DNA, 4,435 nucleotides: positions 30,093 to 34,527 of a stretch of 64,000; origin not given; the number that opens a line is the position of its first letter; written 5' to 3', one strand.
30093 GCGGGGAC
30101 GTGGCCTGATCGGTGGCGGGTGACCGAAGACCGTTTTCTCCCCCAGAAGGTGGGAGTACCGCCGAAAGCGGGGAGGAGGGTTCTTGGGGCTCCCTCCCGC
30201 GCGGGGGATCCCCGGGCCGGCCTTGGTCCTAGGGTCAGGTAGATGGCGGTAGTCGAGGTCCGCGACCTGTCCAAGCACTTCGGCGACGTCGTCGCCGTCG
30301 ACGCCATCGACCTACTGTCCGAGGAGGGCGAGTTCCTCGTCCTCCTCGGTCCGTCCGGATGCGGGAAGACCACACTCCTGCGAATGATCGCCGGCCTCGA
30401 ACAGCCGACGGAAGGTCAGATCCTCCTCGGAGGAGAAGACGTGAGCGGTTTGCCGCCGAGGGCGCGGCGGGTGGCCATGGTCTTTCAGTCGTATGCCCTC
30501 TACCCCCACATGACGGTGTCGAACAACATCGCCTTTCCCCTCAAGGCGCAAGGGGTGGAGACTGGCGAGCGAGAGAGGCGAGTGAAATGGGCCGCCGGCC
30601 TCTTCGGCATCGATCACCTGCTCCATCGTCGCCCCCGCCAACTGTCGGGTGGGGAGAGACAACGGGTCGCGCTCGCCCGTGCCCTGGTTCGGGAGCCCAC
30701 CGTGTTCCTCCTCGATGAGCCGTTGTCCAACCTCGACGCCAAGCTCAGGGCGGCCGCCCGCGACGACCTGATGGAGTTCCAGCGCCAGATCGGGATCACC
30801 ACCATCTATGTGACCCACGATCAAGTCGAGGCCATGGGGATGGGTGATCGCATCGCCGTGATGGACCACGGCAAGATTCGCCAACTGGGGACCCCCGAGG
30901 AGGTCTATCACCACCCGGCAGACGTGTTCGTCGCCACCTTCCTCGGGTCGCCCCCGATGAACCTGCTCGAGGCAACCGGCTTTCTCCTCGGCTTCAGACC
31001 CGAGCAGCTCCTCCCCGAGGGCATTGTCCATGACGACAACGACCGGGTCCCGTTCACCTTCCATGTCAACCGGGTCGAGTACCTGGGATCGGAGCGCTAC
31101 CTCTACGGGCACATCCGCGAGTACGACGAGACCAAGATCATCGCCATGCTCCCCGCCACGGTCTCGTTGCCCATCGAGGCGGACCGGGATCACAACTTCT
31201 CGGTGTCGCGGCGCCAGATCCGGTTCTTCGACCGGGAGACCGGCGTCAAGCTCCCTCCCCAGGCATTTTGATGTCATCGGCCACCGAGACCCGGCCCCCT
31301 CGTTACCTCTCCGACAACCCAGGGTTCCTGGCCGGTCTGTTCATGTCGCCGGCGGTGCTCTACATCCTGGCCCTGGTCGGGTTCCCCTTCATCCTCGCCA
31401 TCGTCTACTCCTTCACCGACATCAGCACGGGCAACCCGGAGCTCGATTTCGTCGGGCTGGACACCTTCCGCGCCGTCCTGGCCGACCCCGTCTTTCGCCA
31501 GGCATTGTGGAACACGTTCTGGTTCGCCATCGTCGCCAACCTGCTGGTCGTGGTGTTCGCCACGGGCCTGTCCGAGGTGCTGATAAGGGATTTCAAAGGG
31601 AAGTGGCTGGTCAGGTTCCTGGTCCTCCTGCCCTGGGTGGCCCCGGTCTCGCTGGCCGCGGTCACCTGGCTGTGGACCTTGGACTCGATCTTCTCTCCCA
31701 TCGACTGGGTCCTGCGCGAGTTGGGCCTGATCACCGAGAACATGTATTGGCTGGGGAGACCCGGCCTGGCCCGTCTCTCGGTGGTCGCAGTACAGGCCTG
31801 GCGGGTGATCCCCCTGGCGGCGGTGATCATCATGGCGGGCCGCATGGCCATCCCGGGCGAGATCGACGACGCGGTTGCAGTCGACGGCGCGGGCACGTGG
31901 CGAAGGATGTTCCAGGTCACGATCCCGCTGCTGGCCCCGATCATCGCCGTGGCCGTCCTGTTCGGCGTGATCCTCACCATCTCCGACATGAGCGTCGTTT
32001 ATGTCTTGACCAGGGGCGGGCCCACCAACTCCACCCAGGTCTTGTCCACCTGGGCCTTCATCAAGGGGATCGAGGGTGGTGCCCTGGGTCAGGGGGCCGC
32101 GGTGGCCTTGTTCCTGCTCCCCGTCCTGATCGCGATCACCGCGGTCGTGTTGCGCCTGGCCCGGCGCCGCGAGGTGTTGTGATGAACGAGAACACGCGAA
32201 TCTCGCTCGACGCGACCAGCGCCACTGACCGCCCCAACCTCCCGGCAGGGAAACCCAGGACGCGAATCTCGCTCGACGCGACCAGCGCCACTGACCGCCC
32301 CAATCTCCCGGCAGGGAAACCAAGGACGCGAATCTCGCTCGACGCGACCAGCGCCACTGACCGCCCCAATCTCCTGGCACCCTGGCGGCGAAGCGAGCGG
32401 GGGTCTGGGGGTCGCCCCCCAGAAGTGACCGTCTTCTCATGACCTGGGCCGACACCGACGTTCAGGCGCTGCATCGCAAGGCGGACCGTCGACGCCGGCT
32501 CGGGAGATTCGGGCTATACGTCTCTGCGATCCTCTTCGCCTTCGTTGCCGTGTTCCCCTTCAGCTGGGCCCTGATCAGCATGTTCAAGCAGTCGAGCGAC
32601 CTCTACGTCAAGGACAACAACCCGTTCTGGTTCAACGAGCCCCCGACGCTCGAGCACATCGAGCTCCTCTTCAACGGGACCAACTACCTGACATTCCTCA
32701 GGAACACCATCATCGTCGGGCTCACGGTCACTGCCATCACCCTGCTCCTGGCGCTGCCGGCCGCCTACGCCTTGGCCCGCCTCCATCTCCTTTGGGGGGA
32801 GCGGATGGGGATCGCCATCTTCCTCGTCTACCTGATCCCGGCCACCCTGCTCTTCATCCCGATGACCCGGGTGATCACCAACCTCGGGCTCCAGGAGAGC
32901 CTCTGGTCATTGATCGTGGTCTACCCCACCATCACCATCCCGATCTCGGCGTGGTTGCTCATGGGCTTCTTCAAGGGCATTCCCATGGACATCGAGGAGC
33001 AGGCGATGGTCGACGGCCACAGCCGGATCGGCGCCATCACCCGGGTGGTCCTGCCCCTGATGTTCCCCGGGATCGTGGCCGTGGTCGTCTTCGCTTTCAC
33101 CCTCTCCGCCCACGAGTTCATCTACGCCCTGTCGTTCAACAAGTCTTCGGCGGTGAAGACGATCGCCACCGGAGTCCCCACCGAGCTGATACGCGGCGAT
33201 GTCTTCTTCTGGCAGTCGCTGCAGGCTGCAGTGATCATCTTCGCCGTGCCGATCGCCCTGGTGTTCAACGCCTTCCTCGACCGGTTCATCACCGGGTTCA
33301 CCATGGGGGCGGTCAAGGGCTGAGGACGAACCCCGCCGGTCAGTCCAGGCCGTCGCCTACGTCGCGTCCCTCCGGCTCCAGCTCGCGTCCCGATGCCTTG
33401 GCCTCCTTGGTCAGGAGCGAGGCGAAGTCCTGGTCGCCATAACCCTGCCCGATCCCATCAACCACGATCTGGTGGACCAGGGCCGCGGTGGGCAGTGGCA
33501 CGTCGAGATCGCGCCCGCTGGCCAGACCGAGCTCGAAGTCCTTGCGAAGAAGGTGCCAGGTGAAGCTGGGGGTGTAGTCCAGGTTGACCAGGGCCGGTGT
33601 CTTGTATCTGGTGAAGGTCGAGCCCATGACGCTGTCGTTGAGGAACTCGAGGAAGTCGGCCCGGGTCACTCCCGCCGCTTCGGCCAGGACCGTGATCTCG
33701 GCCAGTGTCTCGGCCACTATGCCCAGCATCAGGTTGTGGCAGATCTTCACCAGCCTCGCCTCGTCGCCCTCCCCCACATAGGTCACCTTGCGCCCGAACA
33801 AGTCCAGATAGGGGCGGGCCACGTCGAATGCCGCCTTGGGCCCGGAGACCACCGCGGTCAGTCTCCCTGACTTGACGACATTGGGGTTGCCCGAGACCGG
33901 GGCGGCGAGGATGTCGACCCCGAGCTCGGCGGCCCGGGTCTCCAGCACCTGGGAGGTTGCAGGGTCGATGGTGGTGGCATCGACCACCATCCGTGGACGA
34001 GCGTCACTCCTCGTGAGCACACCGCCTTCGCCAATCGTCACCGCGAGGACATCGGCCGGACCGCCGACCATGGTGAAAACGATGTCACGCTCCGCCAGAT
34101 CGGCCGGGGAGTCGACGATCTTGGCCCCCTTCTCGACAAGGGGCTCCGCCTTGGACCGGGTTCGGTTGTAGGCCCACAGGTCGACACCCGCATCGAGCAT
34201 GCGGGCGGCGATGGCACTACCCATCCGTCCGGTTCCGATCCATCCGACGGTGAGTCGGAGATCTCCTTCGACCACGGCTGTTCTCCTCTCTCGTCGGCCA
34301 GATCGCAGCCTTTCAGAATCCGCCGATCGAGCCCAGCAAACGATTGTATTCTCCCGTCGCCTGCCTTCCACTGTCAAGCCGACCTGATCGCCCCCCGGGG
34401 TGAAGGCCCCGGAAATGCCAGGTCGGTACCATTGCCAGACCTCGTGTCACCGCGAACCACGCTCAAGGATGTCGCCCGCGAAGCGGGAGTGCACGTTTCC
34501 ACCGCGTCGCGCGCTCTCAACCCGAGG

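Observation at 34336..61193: One LacI-type palindrome (about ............) recurs in eight promoter gaps and links about 30 kb of hydrolase, oxidoreductase and transporter genes into a single cryptic regulon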

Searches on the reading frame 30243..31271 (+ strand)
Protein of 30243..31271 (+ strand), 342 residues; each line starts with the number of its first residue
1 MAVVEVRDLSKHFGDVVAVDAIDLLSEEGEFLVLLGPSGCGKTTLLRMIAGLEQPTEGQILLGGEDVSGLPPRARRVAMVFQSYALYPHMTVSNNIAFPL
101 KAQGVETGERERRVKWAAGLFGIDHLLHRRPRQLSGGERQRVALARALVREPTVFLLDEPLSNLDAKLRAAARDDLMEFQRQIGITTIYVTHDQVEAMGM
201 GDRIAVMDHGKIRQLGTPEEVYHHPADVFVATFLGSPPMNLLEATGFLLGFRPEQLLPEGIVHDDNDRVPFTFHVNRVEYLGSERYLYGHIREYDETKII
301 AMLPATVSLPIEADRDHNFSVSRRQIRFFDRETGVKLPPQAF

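Call 9: search_protein_families(library=pfam, proteins=[window:30243-31271:+])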
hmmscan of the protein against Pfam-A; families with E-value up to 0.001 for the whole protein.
window:30243-31271:+ (342 aa): 5 families
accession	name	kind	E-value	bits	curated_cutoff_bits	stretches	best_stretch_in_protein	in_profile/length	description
PF00005.33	ABC_tran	-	6.1e-37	127.7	25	1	21-161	3-136/137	ABC transporter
PF13304.12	AAA_21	-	1.4e-06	29.1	27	0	124-194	228-300/304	AAA domain, putative AbiEii toxin, Type IV TA system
PF02463.25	SMC_N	-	0.00029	20.8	40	0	132-204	135-211/220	RecF/RecN/SMC N terminal domain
PF20720.3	nSTAND3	-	0.00097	19.3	27.2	0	20-50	9-38/155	Novel STAND NTPase 3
PF13191.12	AAA_16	-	0.00099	20.1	32.6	0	27-158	22-139/167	AAA ATPase domain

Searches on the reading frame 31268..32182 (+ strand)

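Call 9: search_protein_families(library=pfam, proteins=[window:31268-32182:+])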
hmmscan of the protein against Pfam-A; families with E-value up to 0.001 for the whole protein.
window:31268-32182:+ (304 aa): 1 family
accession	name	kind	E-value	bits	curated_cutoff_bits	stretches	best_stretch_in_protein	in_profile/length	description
PF00528.27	BPD_transp_1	-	5.7e-10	39.6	26.4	1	107-301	12-182/184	Binding-protein-dependent transport system inner membrane component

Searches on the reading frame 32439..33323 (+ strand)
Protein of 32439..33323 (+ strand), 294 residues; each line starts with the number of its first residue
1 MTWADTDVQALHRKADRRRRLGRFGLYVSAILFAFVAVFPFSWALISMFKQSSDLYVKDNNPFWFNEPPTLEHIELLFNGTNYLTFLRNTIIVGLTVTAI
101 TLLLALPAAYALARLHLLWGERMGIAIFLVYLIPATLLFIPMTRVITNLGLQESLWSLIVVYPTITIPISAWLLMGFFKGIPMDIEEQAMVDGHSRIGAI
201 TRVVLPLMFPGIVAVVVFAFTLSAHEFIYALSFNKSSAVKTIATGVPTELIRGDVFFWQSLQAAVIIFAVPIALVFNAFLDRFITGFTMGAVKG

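Call 9: search_protein_families(library=pfam, proteins=[window:32439-33323:+])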
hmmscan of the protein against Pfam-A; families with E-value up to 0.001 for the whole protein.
window:32439-33323:+ (294 aa): 1 family
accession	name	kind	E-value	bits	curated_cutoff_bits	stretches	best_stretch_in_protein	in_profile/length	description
PF00528.27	BPD_transp_1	-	2.4e-07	31.1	26.4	1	115-283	12-178/184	Binding-protein-dependent transport system inner membrane component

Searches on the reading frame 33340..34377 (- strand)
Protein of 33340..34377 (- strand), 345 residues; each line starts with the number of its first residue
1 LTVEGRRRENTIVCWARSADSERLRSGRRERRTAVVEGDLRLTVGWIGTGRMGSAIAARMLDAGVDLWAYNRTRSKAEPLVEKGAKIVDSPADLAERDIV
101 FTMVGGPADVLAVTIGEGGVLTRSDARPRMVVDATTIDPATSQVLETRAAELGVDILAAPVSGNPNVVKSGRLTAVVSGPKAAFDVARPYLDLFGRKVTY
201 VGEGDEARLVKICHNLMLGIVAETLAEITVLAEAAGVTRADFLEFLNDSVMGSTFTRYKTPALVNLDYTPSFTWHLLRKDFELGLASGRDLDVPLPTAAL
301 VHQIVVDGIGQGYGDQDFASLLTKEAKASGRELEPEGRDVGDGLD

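Call 7: search_protein_families(library=pfam, proteins=[window:33340-34377:-])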
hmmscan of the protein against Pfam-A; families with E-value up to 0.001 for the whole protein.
window:33340-34377:- (345 aa): 6 families
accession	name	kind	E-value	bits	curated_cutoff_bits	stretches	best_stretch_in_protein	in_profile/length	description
PF03446.21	NAD_binding_2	-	1.8e-36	126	21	1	43-202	1-161/161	NAD binding domain of 6-phosphogluconate dehydrogenase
PF14833.11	NAD_binding_11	-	1.7e-19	70.7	30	1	208-322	4-119/122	NAD-binding of NADP-dependent 3-hydroxyisobutyrate dehydrogenase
PF03807.23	F420_oxidored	-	5.3e-07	30.6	21.6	1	44-104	2-67/94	NADP oxidoreductase coenzyme F420-dependent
PF02826.25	2-Hacid_dh_C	-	7e-07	29.2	25.1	1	41-103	36-98/178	D-isomer specific 2-hydroxyacid dehydrogenase, NAD binding domain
PF01488.26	Shikimate_DH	-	3.2e-06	27.7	24.3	1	43-134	14-111/138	Shikimate / quinate 5-dehydrogenase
PF02558.23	ApbA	-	0.00039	20.5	22.2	1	47-113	4-72/150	Ketopantoate reductase PanE/ApbA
